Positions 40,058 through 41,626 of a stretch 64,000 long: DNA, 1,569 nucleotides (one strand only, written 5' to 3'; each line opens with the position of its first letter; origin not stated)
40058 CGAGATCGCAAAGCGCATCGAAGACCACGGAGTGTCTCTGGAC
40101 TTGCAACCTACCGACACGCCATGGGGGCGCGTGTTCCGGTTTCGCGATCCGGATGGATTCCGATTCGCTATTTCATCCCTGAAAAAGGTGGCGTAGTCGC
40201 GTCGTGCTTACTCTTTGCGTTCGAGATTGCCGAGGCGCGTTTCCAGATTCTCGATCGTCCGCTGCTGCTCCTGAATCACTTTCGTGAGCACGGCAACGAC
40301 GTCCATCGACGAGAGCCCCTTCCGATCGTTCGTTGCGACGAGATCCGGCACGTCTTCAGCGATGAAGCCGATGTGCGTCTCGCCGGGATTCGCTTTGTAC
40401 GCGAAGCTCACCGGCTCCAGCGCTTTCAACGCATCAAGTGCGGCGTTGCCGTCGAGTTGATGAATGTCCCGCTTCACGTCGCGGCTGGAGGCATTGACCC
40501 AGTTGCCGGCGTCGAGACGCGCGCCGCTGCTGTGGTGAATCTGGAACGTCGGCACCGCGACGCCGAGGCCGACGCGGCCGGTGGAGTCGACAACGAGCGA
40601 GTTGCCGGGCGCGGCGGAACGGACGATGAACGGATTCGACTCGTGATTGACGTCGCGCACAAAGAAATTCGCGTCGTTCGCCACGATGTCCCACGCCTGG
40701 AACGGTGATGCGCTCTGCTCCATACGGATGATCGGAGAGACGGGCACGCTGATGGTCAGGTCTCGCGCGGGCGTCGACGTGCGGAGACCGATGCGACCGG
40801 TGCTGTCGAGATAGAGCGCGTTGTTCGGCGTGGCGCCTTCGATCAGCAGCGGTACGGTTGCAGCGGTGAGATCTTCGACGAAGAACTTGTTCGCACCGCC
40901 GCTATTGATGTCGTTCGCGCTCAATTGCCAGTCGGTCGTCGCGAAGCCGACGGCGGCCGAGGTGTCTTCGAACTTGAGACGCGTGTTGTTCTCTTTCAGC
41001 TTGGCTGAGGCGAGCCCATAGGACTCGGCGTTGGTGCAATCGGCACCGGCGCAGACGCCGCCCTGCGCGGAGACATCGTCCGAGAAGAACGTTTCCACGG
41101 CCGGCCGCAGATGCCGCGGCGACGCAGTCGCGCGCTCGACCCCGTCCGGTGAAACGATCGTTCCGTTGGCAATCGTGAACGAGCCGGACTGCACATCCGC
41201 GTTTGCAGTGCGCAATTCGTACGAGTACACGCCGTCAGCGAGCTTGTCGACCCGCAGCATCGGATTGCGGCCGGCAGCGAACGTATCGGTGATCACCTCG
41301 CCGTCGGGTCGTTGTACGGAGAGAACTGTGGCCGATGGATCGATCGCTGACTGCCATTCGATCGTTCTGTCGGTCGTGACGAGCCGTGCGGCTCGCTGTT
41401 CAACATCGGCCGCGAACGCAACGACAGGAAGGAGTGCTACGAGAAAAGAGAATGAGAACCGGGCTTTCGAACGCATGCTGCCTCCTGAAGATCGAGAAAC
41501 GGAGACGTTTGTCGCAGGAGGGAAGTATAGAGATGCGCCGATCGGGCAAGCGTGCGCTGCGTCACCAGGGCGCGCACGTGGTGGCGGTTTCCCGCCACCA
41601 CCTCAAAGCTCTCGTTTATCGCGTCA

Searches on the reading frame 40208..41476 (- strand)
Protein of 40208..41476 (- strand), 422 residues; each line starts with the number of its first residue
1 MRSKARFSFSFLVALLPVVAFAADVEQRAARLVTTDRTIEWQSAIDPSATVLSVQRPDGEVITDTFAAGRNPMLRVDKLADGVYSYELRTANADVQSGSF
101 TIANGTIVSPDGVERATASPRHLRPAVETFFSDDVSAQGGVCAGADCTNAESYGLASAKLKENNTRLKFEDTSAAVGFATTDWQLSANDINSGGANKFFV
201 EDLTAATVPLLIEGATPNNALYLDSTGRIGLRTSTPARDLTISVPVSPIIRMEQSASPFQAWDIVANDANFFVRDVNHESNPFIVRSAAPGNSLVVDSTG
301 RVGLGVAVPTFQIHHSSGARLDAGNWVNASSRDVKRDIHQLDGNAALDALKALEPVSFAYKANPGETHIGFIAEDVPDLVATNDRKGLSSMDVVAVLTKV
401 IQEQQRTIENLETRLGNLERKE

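Call 11: search_protein_families(library=pfam, proteins=[window:40208-41476:-], max_evalue=0.001)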
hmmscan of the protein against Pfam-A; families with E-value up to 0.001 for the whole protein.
window:40208-41476:- (422 aa): 1 family
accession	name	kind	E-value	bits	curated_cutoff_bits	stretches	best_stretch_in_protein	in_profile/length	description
PF13884.11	Peptidase_S74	-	2.6e-11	44.1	22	1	330-378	1-51/58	Chaperone of endosialidase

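Call 12: search_protein_families(library=padloc, proteins=[window:40208-41476:-], max_evalue=0.00001)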
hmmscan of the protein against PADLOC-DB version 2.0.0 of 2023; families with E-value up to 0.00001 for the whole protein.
window:40208-41476:- (422 aa): 0 families
